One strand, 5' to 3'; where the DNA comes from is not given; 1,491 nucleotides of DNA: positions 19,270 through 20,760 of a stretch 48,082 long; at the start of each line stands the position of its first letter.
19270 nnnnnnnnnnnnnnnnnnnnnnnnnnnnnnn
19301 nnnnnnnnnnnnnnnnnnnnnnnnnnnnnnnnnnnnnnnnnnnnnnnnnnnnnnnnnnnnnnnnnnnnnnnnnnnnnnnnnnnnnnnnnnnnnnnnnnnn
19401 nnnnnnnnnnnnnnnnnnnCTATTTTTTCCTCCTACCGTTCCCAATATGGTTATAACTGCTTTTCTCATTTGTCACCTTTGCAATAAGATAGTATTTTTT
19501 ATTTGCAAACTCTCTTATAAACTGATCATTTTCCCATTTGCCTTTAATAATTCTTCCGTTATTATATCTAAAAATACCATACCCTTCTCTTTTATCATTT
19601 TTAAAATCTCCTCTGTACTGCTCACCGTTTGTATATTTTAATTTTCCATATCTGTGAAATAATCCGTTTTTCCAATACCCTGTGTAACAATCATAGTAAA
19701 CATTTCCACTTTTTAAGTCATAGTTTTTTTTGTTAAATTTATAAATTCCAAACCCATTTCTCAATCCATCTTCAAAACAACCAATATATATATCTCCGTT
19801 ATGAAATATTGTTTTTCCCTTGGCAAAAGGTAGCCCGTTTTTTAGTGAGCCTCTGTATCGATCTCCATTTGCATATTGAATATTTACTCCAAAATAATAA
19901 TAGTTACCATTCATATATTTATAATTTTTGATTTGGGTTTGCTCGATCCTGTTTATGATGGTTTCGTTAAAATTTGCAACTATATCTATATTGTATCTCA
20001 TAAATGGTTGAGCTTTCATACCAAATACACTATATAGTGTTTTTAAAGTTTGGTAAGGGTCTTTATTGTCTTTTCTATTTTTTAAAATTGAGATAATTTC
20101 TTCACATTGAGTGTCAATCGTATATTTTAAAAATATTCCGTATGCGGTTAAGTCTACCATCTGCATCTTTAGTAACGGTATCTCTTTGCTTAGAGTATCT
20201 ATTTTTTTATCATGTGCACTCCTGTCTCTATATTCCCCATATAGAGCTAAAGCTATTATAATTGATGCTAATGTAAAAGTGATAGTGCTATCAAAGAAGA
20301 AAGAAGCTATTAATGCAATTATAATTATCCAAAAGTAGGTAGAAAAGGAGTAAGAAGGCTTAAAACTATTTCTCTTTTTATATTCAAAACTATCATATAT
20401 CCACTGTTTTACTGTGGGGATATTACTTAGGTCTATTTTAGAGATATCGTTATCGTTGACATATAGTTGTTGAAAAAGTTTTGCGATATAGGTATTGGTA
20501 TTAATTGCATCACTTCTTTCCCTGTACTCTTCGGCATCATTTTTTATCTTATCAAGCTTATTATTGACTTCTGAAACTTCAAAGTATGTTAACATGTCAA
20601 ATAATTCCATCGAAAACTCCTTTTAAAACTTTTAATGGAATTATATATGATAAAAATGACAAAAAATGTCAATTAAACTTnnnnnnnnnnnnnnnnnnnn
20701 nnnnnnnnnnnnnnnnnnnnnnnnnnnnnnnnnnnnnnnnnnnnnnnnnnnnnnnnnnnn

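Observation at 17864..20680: Orphan three-gene cassette (2TM-MORN protein / CARF-HEPN protein / Zn-ribbon mini-protein) between recO and an IS256 remnant: candidate undescribed defence or toxin module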

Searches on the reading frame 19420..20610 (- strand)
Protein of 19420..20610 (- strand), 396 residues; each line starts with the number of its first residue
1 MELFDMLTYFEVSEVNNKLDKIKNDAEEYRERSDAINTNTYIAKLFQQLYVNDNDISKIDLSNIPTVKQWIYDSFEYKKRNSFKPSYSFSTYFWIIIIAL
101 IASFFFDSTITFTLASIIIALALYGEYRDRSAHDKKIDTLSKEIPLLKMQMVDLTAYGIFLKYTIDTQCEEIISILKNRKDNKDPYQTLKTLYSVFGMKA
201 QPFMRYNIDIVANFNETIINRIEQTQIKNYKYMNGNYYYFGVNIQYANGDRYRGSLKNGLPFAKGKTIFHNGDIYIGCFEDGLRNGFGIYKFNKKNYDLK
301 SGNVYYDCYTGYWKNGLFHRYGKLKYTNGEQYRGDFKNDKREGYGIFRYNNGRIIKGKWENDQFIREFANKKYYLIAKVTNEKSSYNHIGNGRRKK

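Call 3: search_protein_families(library=pfam, proteins=[window:19420-20610:-], max_evalue=1)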
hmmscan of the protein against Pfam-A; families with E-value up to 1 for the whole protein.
window:19420-20610:- (396 aa): 1 family
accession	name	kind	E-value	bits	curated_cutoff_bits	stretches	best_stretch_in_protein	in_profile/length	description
PF02493.26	MORN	-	3.9e-14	52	22.5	3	332-352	1-21/23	MORN repeat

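Call 4: search_protein_families(library=ncbifam, proteins=[window:19420-20610:-], max_evalue=1)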
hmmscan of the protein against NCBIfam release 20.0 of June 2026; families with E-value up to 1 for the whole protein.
window:19420-20610:- (396 aa): 2 families
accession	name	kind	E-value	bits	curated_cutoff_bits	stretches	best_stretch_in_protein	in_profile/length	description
NF041772.1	tung_bind_TupA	equivalog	0.0033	16.8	400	1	151-239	177-259/266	tungstate ABC transporter substrate-binding protein TupA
NF011560.0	PRK14984.1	equivalog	0.0054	16.1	744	1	101-176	255-328/438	gluconate transporter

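Call 5: search_protein_families(library=padloc, proteins=[window:19420-20610:-], max_evalue=1)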
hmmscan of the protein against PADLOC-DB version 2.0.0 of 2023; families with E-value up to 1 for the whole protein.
window:19420-20610:- (396 aa): 0 families

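Call 10: find_homologous_proteins(query=window:19420-20610:-)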
Query window:19420-20610:- (396 aa): 182 proteins with E <= 0.001 among 3960 candidates; the best 120 are listed.
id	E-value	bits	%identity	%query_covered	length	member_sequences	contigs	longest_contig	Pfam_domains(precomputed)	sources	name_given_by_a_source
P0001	5.3e-265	897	100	100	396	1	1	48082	PF02493.27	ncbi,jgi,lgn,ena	-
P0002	6.0e-40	156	32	92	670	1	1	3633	PF14559.13,PF25063.1,PF02493.27,PF13424.13,PF13176.13,PF13181.13,PF07719.24,PF13374.13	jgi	-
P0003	1.2e-27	115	40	31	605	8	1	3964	PF02493.27,PF01926.30,PF00025.28,PF08477.20,PF00071.29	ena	-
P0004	2.1e-27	114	37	29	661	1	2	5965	PF02493.27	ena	-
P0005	4.8e-27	113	39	30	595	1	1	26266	PF02493.27,PF22191.3,PF22605.3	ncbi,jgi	jgi:hypothetical protein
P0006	6.6e-26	109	37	30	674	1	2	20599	PF02493.27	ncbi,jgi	jgi:hypothetical protein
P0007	2.0e-25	108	38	29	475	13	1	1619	PF02493.27,PF13923.13,PF17479.8,PF13639.13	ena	-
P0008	9.8e-25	106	38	29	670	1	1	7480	PF02493.27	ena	-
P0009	3.6e-24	104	38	31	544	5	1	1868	PF02493.27,PF13923.13,PF17479.8,PF03854.21,PF13639.13,PF21361.4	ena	-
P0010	4.3e-23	100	37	31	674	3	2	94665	PF02493.27,PF25302.1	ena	-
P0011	1.7e-22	98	36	31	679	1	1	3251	PF02493.27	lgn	-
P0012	1.2e-21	95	34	30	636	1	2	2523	PF02493.27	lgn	-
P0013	1.9e-21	95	33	33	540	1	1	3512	PF02493.27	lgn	-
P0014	1.8e-20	92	35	33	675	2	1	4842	PF02493.27,PF00656.28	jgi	-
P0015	1.4e-18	85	34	36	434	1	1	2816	PF02493.27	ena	-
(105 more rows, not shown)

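Call 12: find_encoding_contigs(protein=P0002, flank=10000)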
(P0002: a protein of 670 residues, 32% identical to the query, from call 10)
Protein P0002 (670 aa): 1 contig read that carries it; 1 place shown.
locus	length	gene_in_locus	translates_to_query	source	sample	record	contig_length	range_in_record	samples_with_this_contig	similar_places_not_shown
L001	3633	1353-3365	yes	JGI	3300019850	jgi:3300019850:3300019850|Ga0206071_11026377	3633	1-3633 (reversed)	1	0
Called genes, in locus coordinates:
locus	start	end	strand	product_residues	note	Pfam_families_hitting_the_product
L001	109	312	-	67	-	-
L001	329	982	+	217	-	-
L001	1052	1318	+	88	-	-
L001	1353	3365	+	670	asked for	PF02493:MORN (weak), PF25063:ARM_TT21_C (faint), PF07719:TPR_2 (faint), PF13176:TPR_7 (faint), PF13181:TPR_8 (faint), PF13374:TPR_10 (faint), PF13424:TPR_12 (faint), PF14559:TPR_19 (faint)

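Call 33: predict_structure(protein=window:19420-20610:-)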
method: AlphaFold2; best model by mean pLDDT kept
length: 396 residues; sequences in the alignment: 1
mean_pLDDT: 33.4   pTM: 0.20
mean pLDDT of the five models: 33.4, 32.1, 31.5, 31.0, 29.8
residues with pLDDT >= 90: 0; 70-90: 0; 50-70: 0; < 50: 396
segments of 3 or more residues with pLDDT < 50: 1-396
pLDDT, mean of each block of 10 residues (from residue 1): 28 37 39 34 35 34 35 32 31 42 39 40 35 33 28 29 36 39 37 34 28 30 28 24 25 23 33 38 36 38 41 41 39 32 30 32 35 29 26 30
secondary structure, 60 per line:
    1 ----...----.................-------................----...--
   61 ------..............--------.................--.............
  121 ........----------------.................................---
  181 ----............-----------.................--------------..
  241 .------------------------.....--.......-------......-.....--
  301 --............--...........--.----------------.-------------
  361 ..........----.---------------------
elements in order: H12-28 H36-51 H67-80 H89-105 H108-128 H145-177 H185-196 H208-224 E239-241 E266-270 E273-279 E287-292 E303-314 E317-327 H361-370

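Call 42: find_related_loci(query=A4, collection=metagenome_contigs, flank=10000)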
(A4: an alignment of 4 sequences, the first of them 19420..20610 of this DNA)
Query A4 (396 aa) in metagenome_contigs; peptide patterns used: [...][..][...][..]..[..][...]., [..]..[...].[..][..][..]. (x = any residue, [..] = any of these).
549 stretches matched a pattern; 6 encode a relative of the query (tblastn E <= 1e-3); 6 distinct loci.
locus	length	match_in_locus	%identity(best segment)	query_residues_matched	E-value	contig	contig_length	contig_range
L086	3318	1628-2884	32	1-371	2e-62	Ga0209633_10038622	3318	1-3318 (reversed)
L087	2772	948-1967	37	1-339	5e-62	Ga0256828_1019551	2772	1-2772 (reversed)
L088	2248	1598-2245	37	1-202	5e-44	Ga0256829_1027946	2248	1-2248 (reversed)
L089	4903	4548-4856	45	1-103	4e-25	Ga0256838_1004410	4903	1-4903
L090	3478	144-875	27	1-232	8e-20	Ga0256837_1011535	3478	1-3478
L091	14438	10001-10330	37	252-347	4e-10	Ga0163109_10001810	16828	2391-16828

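Call 79: search_protein_families(library=phrogs, proteins=[window:19420-20610:-], max_evalue=0.01)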
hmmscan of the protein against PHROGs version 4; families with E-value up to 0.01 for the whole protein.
window:19420-20610:- (396 aa): 1 family
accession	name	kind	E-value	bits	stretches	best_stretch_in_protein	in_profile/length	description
phrog_7324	-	unknown function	7.9e-10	39.5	2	289-364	75-217/333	-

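Call 80: search_protein_families(library=pfam, proteins=[L086:2-1333:+, L087:167-553:+, L087:1990-2319:+, L088:166-1131:-, L089:4212-4490:-, L090:1724-2254:+, L090:2254-3333:+, L001:329-982:+, L001:1052-1318:+, L092:11316-12200:+], max_evalue=0.01)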
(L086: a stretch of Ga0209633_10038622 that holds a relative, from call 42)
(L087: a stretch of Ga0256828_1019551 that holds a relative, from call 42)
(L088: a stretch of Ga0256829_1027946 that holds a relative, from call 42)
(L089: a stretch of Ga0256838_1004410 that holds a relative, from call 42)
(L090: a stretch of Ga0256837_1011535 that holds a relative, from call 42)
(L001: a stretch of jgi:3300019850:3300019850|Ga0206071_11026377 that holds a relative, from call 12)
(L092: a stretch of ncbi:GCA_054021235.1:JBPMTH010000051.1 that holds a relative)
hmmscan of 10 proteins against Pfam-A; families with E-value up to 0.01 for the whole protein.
L086:2-1333:+ (444 aa): 2 families
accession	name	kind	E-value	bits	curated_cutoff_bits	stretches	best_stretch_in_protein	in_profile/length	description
PF01977.22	UbiD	-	1.6e-54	184.7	23.3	1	3-156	51-206/206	3-octaprenyl-4-hydroxybenzoate carboxy-lyase Rift-related domain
PF20696.2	UbiD_C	-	3e-40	137.6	24.2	2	161-283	1-127/127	3-octaprenyl-4-hydroxybenzoate carboxy-lyase C-terminal domain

L087:167-553:+ (129 aa): 1 family
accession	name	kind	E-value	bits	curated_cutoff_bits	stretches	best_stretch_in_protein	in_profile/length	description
PF20118.4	DUF6508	-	2.5e-32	111.9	23.6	1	7-128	3-126/129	Family of unknown function (DUF6508)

L087:1990-2319:+ (110 aa): 0 families

L088:166-1131:- (322 aa): 2 families
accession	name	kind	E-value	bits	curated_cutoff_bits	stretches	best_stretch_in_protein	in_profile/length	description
PF00589.27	Phage_integrase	-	1.2e-35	123.3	27.1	1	108-308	2-169/172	Phage integrase family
PF13495.12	Phage_int_SAM_4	-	6.4e-30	103.8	27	1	7-89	1-83/85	Phage integrase, N-terminal SAM-like domain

L089:4212-4490:- (93 aa): 1 family
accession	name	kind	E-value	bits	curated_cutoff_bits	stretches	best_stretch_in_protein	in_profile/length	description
PF04365.19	BrnT_toxin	-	0.0028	18.3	34.5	1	12-92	1-76/77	Ribonuclease toxin, BrnT, of type II toxin-antitoxin system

L090:1724-2254:+ (177 aa): 0 families

L090:2254-3333:+ (360 aa): 2 families
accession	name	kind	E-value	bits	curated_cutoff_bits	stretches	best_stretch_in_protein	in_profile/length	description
PF14072.11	DndB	-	1.4e-13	51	29.1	1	5-150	3-163/338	DNA-sulfur modification-associated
PF24310.1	THSD1_D2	-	0.00067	20.1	27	1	182-250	4-72/108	THSD1 second Ig-like domain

L001:329-982:+ (217 aa): 0 families

L001:1052-1318:+ (88 aa): 0 families

L092:11316-12200:+ (294 aa): 3 families
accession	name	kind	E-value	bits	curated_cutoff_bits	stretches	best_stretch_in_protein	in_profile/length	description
PF09084.16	NMT1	-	5.6e-05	23.6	20.5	1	40-238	4-209/216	NMT1/THI5 like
PF13379.11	NMT1_2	-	0.0018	18.5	24.7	1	35-125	13-109/252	NMT1-like family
PF13591.12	MerR_2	-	0.0069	16.6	29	0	106-148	31-72/84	MerR HTH family regulatory protein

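Call 83: find_related_loci(query=A4, collection=viral_contigs, flank=8000)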
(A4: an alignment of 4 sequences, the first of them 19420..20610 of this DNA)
Query A4 (396 aa) in viral_contigs; peptide patterns used: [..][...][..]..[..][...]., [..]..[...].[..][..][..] (x = any residue, [..] = any of these).
261 stretches matched a pattern, but none encodes a relative of the query by tblastn (E <= 1e-3).

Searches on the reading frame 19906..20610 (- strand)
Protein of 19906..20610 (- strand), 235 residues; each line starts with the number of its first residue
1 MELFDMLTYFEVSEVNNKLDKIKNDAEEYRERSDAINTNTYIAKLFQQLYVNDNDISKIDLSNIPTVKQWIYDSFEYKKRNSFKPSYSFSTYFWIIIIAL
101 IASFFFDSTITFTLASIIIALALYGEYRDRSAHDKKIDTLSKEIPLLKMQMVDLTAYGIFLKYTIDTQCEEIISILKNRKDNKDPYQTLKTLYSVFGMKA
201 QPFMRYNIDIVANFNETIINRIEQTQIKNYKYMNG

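Call 21: find_homologous_proteins(query=window:19906-20610:-, max_evalue=10)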
Query window:19906-20610:- (235 aa): 1 proteins with E <= 10 among 1069 candidates.
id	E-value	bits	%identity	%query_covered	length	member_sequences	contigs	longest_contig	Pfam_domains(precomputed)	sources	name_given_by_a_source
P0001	1.9e-147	507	100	100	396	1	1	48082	PF02493.27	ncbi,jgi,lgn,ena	-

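Call 34: search_protein_representatives(protein=window:19906-20610:-)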
Query: 235 residues. Proteins with E-value up to 0.001 (for the whole library): 28; up to 1e-10: 18; up to 1e-30: 2. The best 28 are listed.
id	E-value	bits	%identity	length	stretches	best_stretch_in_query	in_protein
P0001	6.2e-148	506.7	100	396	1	1-235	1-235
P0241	5.2e-43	163.7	41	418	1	1-235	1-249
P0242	3.5e-29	118.6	33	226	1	4-219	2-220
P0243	6.1e-22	94.9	46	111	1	1-101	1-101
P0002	2.4e-21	92.9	38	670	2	132-234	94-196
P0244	2.5e-20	89.6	35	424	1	6-227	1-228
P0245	1.2e-19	87.3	32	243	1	3-225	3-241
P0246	8.3e-19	84.7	32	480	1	1-224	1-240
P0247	1.4e-16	77.4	29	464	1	2-225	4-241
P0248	1.4e-15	74.1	28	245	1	4-211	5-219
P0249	2.9e-15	73.0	31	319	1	4-220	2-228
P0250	4.2e-15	72.5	30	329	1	1-232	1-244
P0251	7.1e-14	68.5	26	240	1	3-219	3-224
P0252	5.8e-13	65.5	31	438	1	1-215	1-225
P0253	1.9e-12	63.9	33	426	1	2-202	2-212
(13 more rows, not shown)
